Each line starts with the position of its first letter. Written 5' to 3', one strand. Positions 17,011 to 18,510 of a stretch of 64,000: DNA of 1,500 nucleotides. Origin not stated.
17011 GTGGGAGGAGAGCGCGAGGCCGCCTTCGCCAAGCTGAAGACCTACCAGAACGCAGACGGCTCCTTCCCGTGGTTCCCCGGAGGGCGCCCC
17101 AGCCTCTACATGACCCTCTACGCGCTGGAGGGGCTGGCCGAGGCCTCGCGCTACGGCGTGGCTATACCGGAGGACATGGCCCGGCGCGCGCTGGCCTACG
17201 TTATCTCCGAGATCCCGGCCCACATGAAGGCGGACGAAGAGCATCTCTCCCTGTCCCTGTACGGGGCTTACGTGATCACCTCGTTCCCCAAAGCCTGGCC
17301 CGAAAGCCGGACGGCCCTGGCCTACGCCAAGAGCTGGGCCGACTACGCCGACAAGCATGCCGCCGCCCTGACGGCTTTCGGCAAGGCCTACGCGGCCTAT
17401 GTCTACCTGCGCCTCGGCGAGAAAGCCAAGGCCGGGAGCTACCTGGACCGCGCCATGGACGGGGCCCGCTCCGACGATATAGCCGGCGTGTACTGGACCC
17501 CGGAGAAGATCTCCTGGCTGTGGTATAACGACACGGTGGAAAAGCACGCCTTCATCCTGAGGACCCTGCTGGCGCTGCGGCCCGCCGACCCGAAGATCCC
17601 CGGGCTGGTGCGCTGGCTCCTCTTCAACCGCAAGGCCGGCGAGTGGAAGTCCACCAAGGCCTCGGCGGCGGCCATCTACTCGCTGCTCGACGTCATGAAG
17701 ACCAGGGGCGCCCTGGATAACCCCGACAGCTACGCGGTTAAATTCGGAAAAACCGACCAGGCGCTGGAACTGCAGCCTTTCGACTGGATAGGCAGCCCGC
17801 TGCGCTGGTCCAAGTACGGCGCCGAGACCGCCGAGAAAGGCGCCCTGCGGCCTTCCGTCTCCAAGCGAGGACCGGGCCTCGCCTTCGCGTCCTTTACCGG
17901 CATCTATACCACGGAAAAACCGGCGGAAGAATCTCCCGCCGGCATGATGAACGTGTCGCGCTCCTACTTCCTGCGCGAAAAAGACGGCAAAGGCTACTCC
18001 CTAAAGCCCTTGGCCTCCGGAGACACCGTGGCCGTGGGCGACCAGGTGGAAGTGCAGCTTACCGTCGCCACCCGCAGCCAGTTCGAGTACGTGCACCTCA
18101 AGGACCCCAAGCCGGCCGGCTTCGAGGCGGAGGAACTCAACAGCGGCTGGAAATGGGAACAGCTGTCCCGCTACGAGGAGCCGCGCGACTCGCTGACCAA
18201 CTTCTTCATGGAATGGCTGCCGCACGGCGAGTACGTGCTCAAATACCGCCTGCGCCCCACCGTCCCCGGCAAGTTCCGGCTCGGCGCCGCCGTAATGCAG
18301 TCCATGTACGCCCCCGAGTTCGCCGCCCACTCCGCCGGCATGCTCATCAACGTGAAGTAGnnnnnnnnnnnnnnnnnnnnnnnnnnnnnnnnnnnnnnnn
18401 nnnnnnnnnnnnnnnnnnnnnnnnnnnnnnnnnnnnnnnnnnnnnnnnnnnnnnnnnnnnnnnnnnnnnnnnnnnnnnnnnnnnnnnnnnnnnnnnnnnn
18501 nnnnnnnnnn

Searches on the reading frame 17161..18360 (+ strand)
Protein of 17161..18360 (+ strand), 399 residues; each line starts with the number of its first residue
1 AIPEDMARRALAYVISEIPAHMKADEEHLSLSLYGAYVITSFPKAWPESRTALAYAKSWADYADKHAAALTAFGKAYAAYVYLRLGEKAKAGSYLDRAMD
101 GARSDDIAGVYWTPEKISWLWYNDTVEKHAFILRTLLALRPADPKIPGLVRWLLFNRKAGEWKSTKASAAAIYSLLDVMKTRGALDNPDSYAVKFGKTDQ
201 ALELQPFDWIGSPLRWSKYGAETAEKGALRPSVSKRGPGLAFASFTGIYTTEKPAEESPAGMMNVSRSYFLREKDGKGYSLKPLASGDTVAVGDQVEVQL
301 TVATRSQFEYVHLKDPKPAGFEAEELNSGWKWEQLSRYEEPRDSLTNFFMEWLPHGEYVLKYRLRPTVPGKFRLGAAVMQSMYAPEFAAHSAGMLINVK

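Call 44: find_related_loci(query=window:17161-18360:+, collection=metagenome_contigs, flank=2500)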
Query window:17161-18360:+ (399 aa) in metagenome_contigs; peptide patterns used: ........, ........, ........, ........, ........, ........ (x = any residue, [..] = any of these).
120 stretches matched a pattern; 45 encode a relative of the query (tblastn E <= 1e-3); 44 distinct loci.
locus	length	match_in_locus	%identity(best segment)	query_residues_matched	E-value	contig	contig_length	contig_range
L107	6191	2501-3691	79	2-399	0e+0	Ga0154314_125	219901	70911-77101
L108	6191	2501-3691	79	2-399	0e+0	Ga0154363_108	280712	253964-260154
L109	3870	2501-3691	78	2-399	0e+0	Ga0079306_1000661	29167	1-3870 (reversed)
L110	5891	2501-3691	76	2-399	0e+0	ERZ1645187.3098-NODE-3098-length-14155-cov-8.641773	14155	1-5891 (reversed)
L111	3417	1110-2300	78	2-399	0e+0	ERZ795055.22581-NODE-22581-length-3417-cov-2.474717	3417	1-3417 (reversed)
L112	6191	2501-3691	78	2-399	0e+0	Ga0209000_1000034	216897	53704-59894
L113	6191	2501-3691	77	2-399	0e+0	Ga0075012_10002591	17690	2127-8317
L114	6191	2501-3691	76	2-399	0e+0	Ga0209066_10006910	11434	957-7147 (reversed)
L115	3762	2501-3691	75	2-399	0e+0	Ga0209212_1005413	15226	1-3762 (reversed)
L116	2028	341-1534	73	1-399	0e+0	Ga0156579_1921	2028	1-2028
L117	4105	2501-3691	72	2-399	0e+0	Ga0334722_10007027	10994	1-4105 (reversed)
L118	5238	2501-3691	72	2-399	0e+0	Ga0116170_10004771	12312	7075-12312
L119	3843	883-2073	71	2-399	0e+0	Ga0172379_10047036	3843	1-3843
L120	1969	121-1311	70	2-399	0e+0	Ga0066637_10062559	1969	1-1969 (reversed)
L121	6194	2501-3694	70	1-399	0e+0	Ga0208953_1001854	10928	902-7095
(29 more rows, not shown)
